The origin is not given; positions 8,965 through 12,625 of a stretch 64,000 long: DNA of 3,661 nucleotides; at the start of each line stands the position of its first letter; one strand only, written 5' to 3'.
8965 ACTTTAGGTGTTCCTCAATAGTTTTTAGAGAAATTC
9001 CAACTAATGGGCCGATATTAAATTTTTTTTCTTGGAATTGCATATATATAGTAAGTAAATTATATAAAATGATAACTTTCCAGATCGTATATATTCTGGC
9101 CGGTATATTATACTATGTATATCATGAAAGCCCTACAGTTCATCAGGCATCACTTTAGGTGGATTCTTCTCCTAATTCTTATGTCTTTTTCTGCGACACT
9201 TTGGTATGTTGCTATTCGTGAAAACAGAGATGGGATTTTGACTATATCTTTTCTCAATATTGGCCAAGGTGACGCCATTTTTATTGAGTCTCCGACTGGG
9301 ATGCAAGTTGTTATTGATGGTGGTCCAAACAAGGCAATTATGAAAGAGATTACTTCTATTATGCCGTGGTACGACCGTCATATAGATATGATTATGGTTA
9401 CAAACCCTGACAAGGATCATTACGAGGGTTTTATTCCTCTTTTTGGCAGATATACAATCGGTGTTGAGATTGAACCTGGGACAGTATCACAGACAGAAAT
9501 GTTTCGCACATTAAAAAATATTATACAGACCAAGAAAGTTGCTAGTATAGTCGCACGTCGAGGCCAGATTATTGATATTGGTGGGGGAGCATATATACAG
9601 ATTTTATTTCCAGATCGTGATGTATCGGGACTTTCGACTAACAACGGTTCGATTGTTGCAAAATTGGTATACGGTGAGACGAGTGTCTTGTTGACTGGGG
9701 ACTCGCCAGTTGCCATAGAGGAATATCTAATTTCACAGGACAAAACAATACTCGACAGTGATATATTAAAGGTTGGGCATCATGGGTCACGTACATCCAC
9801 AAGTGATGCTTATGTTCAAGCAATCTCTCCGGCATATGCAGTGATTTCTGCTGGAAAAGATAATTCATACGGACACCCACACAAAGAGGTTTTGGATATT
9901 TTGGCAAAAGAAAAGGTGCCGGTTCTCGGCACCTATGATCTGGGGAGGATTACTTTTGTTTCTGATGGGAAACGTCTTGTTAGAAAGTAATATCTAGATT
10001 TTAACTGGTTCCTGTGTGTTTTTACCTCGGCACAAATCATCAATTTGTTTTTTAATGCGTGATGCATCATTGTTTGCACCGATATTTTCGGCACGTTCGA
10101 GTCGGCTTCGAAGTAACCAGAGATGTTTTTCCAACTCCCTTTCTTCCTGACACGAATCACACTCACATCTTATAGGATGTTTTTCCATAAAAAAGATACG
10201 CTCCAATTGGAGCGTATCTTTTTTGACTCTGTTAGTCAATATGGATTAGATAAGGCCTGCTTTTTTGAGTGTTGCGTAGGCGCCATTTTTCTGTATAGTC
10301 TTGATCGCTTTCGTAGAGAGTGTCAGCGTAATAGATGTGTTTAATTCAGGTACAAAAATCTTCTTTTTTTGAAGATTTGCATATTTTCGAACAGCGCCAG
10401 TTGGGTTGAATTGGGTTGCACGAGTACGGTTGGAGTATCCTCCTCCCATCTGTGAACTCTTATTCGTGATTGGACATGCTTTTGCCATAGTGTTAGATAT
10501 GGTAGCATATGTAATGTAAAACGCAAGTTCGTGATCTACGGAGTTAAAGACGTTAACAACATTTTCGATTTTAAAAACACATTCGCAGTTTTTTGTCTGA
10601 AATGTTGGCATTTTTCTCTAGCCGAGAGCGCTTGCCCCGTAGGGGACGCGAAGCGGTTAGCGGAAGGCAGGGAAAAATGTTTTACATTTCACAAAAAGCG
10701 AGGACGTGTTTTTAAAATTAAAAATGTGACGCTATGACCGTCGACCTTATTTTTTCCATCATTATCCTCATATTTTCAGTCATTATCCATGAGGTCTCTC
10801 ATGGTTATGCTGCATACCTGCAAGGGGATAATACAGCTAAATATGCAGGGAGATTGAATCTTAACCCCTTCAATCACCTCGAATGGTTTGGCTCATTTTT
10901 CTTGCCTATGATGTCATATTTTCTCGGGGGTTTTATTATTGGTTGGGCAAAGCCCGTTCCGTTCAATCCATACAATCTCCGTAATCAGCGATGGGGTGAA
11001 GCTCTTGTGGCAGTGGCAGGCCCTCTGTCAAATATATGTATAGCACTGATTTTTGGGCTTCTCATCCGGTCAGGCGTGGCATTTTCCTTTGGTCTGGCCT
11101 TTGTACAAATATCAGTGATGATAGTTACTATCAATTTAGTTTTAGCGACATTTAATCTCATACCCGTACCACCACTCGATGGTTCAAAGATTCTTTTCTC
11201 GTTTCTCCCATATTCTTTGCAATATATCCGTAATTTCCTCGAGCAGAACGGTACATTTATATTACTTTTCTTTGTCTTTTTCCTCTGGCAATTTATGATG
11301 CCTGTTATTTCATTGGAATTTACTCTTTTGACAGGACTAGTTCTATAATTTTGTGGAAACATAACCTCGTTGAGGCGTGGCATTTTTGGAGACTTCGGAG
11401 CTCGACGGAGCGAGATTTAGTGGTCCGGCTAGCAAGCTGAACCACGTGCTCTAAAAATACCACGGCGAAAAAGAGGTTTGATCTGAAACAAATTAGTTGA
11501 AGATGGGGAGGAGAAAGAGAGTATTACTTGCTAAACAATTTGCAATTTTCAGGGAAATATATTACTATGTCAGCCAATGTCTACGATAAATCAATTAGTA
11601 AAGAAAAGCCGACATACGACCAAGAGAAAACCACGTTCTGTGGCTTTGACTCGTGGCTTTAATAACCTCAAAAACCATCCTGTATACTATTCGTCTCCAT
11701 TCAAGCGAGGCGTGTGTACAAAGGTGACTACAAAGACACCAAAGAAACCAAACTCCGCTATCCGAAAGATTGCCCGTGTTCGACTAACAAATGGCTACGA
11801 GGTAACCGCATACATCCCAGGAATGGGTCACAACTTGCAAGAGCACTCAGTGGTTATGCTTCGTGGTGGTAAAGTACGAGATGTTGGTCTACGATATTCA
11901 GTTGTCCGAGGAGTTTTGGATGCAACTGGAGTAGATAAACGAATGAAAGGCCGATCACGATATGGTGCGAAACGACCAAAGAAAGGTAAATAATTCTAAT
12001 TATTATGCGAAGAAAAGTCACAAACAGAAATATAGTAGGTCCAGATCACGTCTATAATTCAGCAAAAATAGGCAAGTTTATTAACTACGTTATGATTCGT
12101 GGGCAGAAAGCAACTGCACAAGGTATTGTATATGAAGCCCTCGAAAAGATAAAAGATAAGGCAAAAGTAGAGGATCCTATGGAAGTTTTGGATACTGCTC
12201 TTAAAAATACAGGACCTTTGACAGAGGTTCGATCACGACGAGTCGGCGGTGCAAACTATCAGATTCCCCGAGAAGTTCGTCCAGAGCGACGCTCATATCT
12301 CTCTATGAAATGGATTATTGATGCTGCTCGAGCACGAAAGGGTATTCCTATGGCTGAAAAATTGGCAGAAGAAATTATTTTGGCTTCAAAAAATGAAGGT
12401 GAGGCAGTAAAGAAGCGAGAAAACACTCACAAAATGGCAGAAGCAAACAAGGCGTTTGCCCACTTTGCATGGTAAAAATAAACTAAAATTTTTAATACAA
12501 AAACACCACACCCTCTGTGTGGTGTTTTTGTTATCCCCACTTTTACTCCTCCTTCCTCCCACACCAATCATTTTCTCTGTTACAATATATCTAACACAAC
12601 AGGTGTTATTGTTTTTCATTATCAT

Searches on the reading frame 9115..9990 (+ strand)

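Call 82: search_protein_families(library=ncbifam, proteins=[window:9115-9990:+], max_evalue=1e-10)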
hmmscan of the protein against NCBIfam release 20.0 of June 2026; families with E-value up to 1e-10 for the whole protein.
window:9115-9990:+ (291 aa): 4 families
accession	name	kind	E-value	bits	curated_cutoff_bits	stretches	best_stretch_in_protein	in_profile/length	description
TIGR00361.1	ComEC_Rec2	equivalog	5.7e-33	114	190.05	1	42-274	441-660/663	DNA internalization-related competence protein ComEC/Rec2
NF008580.0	PRK11539.1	equivalog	3.5e-22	78.6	969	1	23-281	484-726/758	ComEC family protein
NF049846.1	blaAHM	exception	4.4e-17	61.9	590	1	41-288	62-300/304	AHM family subclass B3-like metallo-beta-lactamase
NF041809.1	Avs1a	equivalog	9.2e-16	57.6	420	0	174-262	250-340/387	AVAST type 1 anti-phage system MBL fold metallo-hydrolase Avs1a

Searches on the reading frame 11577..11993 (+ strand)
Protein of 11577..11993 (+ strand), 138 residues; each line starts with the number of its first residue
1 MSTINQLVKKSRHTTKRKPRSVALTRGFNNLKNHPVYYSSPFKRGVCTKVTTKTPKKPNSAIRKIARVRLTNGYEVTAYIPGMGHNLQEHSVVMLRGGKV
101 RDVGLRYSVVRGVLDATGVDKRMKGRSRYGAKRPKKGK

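Call 82: search_protein_families(library=ncbifam, proteins=[window:11577-11993:+], max_evalue=1e-10)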
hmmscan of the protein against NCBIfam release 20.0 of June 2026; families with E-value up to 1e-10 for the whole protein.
window:11577-11993:+ (138 aa): 1 family
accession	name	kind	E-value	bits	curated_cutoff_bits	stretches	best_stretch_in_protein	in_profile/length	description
TIGR00981.1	rpsL_bact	equivalog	4.2e-53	178.5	112.95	1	1-136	1-124/124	30S ribosomal protein S12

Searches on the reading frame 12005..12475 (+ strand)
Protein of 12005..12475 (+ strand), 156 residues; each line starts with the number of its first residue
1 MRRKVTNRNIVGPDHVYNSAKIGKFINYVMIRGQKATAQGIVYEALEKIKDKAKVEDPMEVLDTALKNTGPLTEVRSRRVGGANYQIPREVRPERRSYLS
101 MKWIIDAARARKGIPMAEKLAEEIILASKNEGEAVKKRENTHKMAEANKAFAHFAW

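Call 82: search_protein_families(library=ncbifam, proteins=[window:12005-12475:+], max_evalue=1e-10)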
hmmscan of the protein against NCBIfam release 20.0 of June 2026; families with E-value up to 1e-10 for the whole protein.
window:12005-12475:+ (156 aa): 3 families
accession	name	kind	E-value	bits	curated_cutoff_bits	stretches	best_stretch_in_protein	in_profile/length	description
TIGR01029.1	rpsG_bact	equivalog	1.5e-56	190.6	135.85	1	2-156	1-154/154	30S ribosomal protein S7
NF003106.0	PRK04027.1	equivalog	1.3e-16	60.6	225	1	27-148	65-194/195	30S ribosomal protein S7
TIGR01028.1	uS7_euk_arch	equivalog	2.7e-15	56.5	200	1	23-149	52-186/186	30S ribosomal protein S7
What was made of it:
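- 12005..12475 (+): rpsG (ribosomal protein S7), upstream flank of the array. TIGR01029 rpsG_bact, E 1.5e-56 (call 82)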
